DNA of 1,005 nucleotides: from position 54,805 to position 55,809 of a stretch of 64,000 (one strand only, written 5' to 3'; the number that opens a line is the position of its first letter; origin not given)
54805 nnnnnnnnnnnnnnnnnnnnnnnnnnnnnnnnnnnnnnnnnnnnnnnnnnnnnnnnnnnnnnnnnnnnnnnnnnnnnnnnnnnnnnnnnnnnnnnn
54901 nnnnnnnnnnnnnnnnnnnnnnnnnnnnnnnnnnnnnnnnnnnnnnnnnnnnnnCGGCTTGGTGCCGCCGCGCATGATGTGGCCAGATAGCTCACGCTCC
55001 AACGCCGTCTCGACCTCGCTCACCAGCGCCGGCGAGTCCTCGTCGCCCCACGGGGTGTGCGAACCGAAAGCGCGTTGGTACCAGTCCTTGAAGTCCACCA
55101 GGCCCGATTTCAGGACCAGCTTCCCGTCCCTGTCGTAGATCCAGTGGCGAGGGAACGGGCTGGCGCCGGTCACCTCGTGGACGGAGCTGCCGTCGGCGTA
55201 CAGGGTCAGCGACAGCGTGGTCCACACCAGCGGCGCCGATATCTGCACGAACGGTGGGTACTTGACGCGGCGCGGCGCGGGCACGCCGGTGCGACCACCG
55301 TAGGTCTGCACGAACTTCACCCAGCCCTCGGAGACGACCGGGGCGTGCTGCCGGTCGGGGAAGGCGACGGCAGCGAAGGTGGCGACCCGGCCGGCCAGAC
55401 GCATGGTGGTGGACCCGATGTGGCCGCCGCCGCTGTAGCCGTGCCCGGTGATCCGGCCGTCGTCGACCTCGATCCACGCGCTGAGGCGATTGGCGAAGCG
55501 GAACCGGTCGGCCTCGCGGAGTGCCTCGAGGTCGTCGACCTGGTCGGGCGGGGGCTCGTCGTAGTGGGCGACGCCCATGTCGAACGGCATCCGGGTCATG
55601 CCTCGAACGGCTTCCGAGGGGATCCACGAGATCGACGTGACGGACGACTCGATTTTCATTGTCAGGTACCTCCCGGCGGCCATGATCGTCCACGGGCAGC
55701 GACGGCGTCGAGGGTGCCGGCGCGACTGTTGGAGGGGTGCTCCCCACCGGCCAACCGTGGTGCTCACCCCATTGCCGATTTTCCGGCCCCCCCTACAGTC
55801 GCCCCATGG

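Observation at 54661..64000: Compact two-component-to-cyclic-nucleotide module: four coupled HisKA_3 kinases, one REC-HTH-cyclase, and a divergent cNMP-binding protein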

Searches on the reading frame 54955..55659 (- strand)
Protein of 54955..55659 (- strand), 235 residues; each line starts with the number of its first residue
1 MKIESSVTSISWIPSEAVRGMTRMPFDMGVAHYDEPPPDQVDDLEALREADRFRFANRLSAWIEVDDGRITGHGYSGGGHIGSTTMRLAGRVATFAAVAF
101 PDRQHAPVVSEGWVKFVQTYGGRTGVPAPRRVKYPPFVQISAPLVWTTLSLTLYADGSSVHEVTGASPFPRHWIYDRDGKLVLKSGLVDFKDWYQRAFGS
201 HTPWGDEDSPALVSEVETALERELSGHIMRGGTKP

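Call 23: search_protein_families(library=pfam, proteins=[window:54955-55659:-], max_evalue=10)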
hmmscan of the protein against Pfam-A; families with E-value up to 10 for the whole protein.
window:54955-55659:- (235 aa): 0 families

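Call 30: search_protein_representatives(protein=window:54955-55659:-)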
Query: 235 residues. Proteins with E-value up to 0.001 (for the whole library): 1346; up to 1e-10: 991; up to 1e-30: 316. The best 150 are listed.
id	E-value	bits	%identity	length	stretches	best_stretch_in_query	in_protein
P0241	3.2e-104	364.1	74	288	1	1-208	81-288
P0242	1.5e-96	339.0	61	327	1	1-235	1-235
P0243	2.3e-95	335.1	62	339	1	1-235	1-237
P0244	8.7e-88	310.3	59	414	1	2-232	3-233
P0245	1.2e-85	303.2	63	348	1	1-235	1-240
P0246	2.0e-82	292.8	56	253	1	1-235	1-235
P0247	1.1e-81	290.3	58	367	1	1-233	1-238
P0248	1.1e-81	290.3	57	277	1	2-230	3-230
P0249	1.2e-80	286.9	57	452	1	1-229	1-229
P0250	2.2e-79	282.7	56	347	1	1-226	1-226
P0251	8.8e-79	280.8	56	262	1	1-235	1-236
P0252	5.9e-77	274.8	59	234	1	2-201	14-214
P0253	6.0e-77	274.8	58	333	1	2-232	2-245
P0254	1.6e-76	273.4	55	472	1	2-228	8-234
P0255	1.3e-75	270.4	57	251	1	1-235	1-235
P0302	2.5e-56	207.2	63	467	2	87-226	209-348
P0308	3.7e-54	200.1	49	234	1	1-231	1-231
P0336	3.7e-48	180.5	53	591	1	15-181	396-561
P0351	5.3e-46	173.4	52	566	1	2-161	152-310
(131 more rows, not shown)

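Call 31: search_protein_families(library=pfam, proteins=[P0244, P0249, P0254, P0336, P0351, P0246, P0251, P0255, P0308, P0302], max_evalue=0.001)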
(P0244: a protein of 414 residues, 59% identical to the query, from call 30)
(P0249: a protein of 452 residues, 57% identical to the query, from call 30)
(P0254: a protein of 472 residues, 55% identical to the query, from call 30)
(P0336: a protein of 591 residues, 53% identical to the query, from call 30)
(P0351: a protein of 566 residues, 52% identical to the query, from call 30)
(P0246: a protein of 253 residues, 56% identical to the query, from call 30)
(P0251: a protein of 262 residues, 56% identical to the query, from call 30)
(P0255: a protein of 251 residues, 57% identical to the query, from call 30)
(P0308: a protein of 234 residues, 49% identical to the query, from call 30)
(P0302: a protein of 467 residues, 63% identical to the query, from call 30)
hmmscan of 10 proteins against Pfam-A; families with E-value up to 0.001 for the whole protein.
P0244 (414 aa): 1 family
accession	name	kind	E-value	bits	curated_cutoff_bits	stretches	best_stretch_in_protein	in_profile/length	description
PF00027.35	cNMP_binding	-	1.2e-11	44.8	27.5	1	237-290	2-60/89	Cyclic nucleotide-binding domain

P0249 (452 aa): 2 families
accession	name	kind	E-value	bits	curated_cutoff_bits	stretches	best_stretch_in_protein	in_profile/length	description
PF00027.35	cNMP_binding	-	4.8e-15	55.7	27.5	1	236-311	2-82/89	Cyclic nucleotide-binding domain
PF06127.16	Mpo1-like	-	1.1e-12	48.4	24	1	353-443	2-93/95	2-hydroxy-palmitic acid dioxygenase Mpo1-like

P0254 (472 aa): 2 families
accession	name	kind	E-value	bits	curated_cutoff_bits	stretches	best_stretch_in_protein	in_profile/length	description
PF00027.35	cNMP_binding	-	6.4e-38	129.1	27.5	2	364-445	2-89/89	Cyclic nucleotide-binding domain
PF07883.17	Cupin_2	-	6.4e-07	29.4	27.2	1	365-411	4-50/70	Cupin domain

P0336 (591 aa): 1 family
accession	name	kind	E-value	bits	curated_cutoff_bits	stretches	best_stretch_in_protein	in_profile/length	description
PF02254.24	TrkA_N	-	3.8e-17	63.1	23.8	1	40-148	1-107/116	TrkA-N domain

P0351 (566 aa): 0 families

P0246 (253 aa): 0 families

P0251 (262 aa): 0 families

P0255 (251 aa): 0 families

P0308 (234 aa): 0 families

P0302 (467 aa): 0 families

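Call 41: predict_structure(alignment_id=A4)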
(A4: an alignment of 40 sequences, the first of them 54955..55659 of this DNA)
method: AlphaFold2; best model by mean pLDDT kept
length: 235 residues; sequences in the alignment: 40
mean_pLDDT: 78.8   pTM: 0.75
mean pLDDT of the five models: 78.8, 78.0, 78.0, 77.7, 75.0
residues with pLDDT >= 90: 86; 70-90: 76; 50-70: 57; < 50: 16
segments of 3 or more residues with pLDDT < 50: 207-218, 232-235
pLDDT, mean of each block of 10 residues (from residue 1): 97 68 57 77 89 90 96 94 73 80 92 96 78 73 87 97 86 94 77 66 57 42 58 50
secondary structure, 60 per line:
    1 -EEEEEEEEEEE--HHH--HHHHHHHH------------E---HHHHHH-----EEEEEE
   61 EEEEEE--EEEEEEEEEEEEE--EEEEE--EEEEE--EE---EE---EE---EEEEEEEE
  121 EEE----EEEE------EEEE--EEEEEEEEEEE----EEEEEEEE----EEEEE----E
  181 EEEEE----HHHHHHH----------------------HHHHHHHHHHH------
elements in order: E2-12 H20-27 H44-49 E55-66 E69-81 E84-88 E91-95 E113-123 E128-131 E138-141 E144-154 E159-166 E171-175 E180-185 H190-196 H219-229

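Call 44: fold_search(model_id=the predicted structure, library=pdb)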
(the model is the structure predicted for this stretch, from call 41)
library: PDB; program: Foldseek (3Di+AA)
matches with E <= 10: 660; with E <= 0.001: 2
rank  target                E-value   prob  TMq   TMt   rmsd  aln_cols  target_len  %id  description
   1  3c5p_A                2.3e-05  1.00  0.45  0.53   9.0       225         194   14  Crystal structure of BAS0735, a protein of unknown function from Bacillus anthracis str. Sterne (released 2008-02-19)
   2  3c5p_B                8.9e-05  1.00  0.43  0.51   8.9       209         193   14  Crystal structure of BAS0735, a protein of unknown function from Bacillus anthracis str. Sterne (released 2008-02-19)
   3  8ufo_A                5.9e-02  0.12  0.15  0.13  19.4       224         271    6  Crystal Structure of Gastrointestinal HAstV VA1 capsid spike domain at 1.46 A resolution (released 2024-02-14)
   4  9mvu_B                1.0e-01  0.08  0.14  0.08  18.6       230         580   11  C6 Herpes Virus Simplex Neutralizing Nanobody Bound to HSV Glycoprotein gB (released 2025-08-13)
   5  9fei                  1.2e-01  0.20  0.21  0.24  12.3       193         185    8  Crystal structure of protein D: defoliating toxin form Fusarium oxysporum f.sp. vasinfectum (released 2025-05-28)
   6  9mvu_A                1.4e-01  0.06  0.14  0.08  18.5       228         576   11  C6 Herpes Virus Simplex Neutralizing Nanobody Bound to HSV Glycoprotein gB (released 2025-08-13)
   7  1a9b_A                1.9e-01  0.08  0.15  0.13  25.0       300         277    9  DECAMER-LIKE CONFORMATION OF A NANO-PEPTIDE BOUND TO HLA-B3501 DUE TO NONSTANDARD POSITIONING OF THE C-TERMINUS (released 1998-10-21)
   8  9mvu_C                2.3e-01  0.05  0.14  0.08  18.5       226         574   12  C6 Herpes Virus Simplex Neutralizing Nanobody Bound to HSV Glycoprotein gB (released 2025-08-13)
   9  1onq_A                2.4e-01  0.06  0.14  0.12  23.6       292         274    7  Crystal Structure of CD1a in Complex with a Sulfatide (released 2003-08-05)
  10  9jme_A                2.7e-01  0.04  0.12  0.08  18.4       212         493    9  Cryo-EM structure of BV gB and FAB 16F9 complex (released 2025-09-24)
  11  6o25_I                2.7e-01  0.03  0.10  0.11  22.7       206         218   13  Crystal structure of 3945 Fab in complex with circumsporozoite protein NANP3 and anti-Kappa VHH domain (released 2020-07-01)
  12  2gum_B                3.3e-01  0.06  0.13  0.08  16.4       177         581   11  Crystal structure of the extracellular domain of glycoprotein B from Herpes Simplex Virus type I (released 2006-07-25)
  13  3nwa_A                3.3e-01  0.06  0.13  0.07  17.3       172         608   10  Glycoprotein B from Herpes simplex virus type 1, W174R mutant, low-pH (released 2010-12-01)
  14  9mw5_A                3.9e-01  0.05  0.14  0.08  18.9       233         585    9  D1 Herpes Virus Simplex Neutralizing Nanobody Bound to HSV Glycoprotein gB (released 2025-08-13)
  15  3nwa_B                3.9e-01  0.04  0.13  0.08  18.5       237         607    9  Glycoprotein B from Herpes simplex virus type 1, W174R mutant, low-pH (released 2010-12-01)
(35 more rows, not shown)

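Call 55: fold_search(model_id=the predicted structure, library=viral)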
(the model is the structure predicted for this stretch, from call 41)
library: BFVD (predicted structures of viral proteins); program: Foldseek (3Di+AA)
matches with E <= 10: 470; with E <= 0.001: 0
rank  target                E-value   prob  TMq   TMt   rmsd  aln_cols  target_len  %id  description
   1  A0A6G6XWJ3            7.1e-02  0.06  0.11  0.11  21.1       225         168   11  (no name in the UniProt tables at hand)
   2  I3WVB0                8.4e-02  0.08  0.13  0.14  20.5       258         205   12  Uncharacterized protein [Acinetobacter phage ZZ1]
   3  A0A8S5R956            2.6e-01  0.05  0.14  0.07  39.1       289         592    6  Uncharacterized protein [Siphoviridae sp. ctvxh7]
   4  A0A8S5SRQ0            3.2e-01  0.07  0.12  0.10  43.7       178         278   12  Nucleoid-associated protein (Fragment) [Siphoviridae sp. ct1gv6]
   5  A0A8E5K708            3.4e-01  0.15  0.17  0.27  13.3       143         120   10  (no name in the UniProt tables at hand)
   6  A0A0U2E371            3.6e-01  0.04  0.13  0.14  19.0       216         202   10  Glycoprotein B GII (Fragment) [Suid herpesvirus 1]
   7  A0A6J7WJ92            3.8e-01  0.63  0.17  0.41   7.1        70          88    6  Uncharacterized protein [uncultured Caudovirales phage]
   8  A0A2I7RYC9            3.8e-01  0.21  0.15  0.04  10.8        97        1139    5  (no name in the UniProt tables at hand)
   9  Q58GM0                4.0e-01  0.25  0.19  0.37  10.9        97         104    8  Envelope glycoprotein (Fragment) [Human immunodeficiency virus type 1]
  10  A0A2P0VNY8            4.2e-01  0.04  0.12  0.09  26.4       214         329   10  Uncharacterized protein [Tetraselmis virus 1]
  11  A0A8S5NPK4            4.5e-01  0.06  0.13  0.19  14.5       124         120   10  Uncharacterized protein [Myoviridae sp. ctSGm32]
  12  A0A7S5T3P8            4.5e-01  0.05  0.13  0.18  13.6       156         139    8  (no name in the UniProt tables at hand)
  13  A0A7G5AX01            4.5e-01  0.03  0.10  0.06  25.9       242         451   11  MC002L [Molluscum contagiosum virus subtype 1]
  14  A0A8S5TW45            5.0e-01  0.03  0.14  0.07  39.1       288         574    8  Baseplate wedge protein [Siphoviridae sp. ctCNm48]
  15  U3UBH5                5.3e-01  0.04  0.14  0.10  26.6       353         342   10  Major histocompatibility complex-like class I (Rabbit) [Squirrelpox virus]
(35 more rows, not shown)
